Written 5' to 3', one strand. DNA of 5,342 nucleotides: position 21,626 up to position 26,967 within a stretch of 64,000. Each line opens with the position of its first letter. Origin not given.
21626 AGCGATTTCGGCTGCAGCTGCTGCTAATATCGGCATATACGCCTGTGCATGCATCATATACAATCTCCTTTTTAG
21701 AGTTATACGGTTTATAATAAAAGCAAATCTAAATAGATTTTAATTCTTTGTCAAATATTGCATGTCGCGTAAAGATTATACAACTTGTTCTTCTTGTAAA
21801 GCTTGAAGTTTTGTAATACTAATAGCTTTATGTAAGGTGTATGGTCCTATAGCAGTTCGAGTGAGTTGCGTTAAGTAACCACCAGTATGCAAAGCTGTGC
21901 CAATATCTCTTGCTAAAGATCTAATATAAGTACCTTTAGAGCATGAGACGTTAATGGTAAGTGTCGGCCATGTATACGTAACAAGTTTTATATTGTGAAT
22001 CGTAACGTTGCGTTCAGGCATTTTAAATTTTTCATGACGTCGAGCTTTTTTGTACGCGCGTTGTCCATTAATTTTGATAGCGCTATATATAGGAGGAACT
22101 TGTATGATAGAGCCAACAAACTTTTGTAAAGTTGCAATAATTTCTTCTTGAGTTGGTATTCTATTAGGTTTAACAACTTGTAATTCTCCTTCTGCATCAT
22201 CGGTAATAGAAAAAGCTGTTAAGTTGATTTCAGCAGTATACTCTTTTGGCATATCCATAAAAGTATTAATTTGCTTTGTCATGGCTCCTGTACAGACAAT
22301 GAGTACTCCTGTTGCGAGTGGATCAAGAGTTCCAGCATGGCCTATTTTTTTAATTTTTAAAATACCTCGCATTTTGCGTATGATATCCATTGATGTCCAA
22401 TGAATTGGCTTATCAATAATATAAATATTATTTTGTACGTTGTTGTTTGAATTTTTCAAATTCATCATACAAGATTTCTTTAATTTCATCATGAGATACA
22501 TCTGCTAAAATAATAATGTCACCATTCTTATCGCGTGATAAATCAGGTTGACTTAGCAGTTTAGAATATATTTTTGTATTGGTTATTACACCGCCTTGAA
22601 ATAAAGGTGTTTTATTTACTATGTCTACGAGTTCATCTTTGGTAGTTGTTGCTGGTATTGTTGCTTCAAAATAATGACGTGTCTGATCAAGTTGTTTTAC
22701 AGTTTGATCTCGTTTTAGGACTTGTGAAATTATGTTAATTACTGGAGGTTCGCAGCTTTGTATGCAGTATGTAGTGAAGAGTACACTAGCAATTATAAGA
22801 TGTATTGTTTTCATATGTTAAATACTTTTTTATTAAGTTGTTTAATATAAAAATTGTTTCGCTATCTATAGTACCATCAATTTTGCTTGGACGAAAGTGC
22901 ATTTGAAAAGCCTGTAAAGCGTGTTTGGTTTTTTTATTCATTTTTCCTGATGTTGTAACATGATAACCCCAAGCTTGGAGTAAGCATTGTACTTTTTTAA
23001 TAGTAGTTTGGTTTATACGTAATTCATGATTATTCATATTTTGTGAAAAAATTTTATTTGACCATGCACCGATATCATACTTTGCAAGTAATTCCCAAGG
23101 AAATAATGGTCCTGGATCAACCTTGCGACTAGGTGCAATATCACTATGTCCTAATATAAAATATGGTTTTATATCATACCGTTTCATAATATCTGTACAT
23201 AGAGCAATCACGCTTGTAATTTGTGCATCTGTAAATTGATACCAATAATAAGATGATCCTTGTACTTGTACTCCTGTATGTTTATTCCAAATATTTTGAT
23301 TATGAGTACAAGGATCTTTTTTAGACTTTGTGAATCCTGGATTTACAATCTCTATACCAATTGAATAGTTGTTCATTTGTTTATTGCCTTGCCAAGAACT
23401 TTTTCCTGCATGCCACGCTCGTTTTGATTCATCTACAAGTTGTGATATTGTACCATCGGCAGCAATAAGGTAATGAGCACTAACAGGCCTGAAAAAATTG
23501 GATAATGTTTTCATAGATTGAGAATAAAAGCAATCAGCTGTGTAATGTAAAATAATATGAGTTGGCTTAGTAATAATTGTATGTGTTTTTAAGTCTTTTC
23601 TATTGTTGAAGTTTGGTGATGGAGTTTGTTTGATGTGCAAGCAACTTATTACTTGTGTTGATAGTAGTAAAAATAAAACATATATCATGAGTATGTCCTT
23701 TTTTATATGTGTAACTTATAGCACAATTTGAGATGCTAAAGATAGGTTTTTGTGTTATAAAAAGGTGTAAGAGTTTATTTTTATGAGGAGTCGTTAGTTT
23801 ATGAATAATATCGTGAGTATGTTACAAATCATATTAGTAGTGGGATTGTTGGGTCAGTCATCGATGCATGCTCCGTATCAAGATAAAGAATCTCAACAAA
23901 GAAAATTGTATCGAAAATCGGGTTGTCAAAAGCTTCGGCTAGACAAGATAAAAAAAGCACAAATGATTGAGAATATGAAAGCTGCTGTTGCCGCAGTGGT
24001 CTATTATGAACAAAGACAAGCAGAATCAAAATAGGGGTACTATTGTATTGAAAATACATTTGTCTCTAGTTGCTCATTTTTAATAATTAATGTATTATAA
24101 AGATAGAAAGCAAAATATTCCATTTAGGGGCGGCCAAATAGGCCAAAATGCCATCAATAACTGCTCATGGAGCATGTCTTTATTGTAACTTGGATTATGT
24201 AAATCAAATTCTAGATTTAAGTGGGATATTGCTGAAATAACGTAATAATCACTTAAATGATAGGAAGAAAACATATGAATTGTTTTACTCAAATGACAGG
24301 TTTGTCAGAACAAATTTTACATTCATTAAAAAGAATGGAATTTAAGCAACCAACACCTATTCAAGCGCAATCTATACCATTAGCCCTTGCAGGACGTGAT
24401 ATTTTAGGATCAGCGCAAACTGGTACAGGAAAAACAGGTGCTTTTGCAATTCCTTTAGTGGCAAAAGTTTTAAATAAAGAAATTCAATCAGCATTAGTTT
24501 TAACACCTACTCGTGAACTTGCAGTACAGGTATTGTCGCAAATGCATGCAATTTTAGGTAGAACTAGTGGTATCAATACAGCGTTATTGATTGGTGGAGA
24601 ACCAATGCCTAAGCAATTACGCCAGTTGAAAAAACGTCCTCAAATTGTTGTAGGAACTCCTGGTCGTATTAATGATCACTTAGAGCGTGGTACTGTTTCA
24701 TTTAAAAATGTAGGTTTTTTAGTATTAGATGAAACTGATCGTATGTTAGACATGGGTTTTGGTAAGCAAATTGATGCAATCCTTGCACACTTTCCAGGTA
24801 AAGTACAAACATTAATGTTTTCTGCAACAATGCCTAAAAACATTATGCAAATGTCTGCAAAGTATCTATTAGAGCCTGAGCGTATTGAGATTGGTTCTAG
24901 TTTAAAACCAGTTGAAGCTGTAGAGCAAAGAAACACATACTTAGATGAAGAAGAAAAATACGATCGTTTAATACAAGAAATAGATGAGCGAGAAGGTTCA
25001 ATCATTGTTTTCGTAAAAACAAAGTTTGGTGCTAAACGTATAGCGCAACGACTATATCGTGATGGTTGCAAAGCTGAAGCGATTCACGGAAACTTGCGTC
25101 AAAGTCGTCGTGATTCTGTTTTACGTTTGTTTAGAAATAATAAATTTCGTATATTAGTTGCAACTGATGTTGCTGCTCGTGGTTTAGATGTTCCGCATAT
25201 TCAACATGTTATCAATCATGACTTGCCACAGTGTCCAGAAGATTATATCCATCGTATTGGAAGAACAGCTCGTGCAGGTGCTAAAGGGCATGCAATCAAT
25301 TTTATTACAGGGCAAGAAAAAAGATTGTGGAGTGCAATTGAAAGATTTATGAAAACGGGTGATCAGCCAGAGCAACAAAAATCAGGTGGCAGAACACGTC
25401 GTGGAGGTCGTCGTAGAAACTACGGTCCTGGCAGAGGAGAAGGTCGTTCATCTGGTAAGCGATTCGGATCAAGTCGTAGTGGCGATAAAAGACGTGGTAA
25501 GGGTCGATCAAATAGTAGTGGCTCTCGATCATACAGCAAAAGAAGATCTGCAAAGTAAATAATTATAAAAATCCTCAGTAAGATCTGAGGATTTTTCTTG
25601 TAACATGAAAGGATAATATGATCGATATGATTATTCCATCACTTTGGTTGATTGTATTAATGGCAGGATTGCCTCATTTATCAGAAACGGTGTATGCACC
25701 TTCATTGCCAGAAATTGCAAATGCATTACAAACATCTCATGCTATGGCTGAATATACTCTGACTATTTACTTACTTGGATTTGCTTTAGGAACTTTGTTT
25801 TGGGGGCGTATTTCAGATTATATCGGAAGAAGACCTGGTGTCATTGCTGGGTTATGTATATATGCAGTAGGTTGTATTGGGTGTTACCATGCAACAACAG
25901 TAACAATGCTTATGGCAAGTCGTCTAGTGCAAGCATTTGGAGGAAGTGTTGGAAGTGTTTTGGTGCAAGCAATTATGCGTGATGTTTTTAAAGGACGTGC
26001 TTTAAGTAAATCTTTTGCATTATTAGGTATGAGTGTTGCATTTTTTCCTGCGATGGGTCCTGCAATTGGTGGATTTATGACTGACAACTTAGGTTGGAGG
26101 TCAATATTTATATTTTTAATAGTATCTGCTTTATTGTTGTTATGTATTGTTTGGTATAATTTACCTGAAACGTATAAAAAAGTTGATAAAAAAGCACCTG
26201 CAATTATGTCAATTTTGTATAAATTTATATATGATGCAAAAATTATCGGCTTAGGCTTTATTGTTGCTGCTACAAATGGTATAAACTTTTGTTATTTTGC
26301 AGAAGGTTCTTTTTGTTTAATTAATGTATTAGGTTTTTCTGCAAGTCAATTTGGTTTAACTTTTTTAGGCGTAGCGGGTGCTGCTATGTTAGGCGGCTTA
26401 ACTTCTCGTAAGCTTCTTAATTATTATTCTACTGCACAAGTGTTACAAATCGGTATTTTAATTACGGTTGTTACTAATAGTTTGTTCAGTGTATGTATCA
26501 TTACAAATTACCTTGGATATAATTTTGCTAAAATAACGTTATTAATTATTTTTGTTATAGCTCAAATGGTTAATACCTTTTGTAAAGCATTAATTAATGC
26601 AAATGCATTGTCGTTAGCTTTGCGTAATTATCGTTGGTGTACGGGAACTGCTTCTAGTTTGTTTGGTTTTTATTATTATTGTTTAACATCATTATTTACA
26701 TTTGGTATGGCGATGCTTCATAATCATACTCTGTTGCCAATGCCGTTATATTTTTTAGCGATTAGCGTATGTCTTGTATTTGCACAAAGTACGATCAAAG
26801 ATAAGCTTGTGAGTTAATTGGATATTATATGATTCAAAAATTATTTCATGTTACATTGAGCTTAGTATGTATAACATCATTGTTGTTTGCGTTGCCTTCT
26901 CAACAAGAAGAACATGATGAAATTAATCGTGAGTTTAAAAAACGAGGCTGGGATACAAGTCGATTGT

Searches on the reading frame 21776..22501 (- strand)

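Call 60: search_protein_families(library=pfam, proteins=[window:21776-22501:-], max_evalue=0.00001)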
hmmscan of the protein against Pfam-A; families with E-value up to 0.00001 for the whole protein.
window:21776-22501:- (241 aa): 2 families
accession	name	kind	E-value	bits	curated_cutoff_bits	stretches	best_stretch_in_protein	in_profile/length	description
PF01509.24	TruB_N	-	3.4e-52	177.2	27.3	1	45-193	1-149/149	TruB family pseudouridylate synthase (N terminal domain)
PF16198.10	TruB_C_2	-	8.7e-09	35.8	29.3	1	194-237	1-44/66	tRNA pseudouridylate synthase B C-terminal domain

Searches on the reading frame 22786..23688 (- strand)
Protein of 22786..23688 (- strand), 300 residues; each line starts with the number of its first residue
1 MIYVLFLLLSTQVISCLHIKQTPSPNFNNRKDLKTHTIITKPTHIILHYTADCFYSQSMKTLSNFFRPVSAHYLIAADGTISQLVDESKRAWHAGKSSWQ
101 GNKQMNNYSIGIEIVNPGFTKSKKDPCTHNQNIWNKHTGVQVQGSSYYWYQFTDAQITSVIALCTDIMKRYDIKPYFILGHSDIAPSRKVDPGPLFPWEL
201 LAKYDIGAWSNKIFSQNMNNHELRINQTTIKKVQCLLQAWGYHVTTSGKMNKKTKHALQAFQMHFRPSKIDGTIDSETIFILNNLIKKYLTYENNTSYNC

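Call 60: search_protein_families(library=pfam, proteins=[window:22786-23688:-], max_evalue=0.00001)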
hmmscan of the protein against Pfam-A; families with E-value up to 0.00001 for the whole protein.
window:22786-23688:- (300 aa): 2 families
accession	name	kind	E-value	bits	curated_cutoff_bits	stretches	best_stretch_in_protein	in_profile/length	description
PF01510.30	Amidase_2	-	1.6e-34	119.5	26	1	41-194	4-131/131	N-acetylmuramoyl-L-alanine amidase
PF01471.23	PG_binding_1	-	1.7e-07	31.7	23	1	229-279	4-54/57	Putative peptidoglycan binding domain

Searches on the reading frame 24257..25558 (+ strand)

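Call 60: search_protein_families(library=pfam, proteins=[window:24257-25558:+], max_evalue=0.00001)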
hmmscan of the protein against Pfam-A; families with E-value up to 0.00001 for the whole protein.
window:24257-25558:+ (433 aa): 3 families
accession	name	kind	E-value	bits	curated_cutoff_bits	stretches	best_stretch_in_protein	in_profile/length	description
PF00270.35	DEAD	-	3.6e-50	170.4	26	1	33-198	1-166/167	DEAD/DEAH box helicase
PF00271.37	Helicase_C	-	8.5e-32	110.1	23.5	1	233-341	1-110/110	Helicase conserved C-terminal domain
PF04851.21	ResIII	-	1.8e-07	31.7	22.5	1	52-193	29-163/164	Type III restriction enzyme, res subunit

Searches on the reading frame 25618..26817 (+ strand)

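Call 60: search_protein_families(library=pfam, proteins=[window:25618-26817:+], max_evalue=0.00001)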
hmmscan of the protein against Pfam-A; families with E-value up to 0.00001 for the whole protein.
window:25618-26817:+ (399 aa): 3 families
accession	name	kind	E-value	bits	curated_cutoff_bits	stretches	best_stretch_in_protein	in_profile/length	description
PF07690.21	MFS_1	-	2.2e-38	132.5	33.4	1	16-354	5-340/347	Major Facilitator Superfamily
PF06609.19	TRI12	-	1.2e-09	37.6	23.2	1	27-202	64-238/599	Fungal trichothecene efflux pump (TRI12)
PF00083.30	Sugar_tr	-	4.9e-09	36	22.3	1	15-185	19-194/452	Sugar (and other) transporter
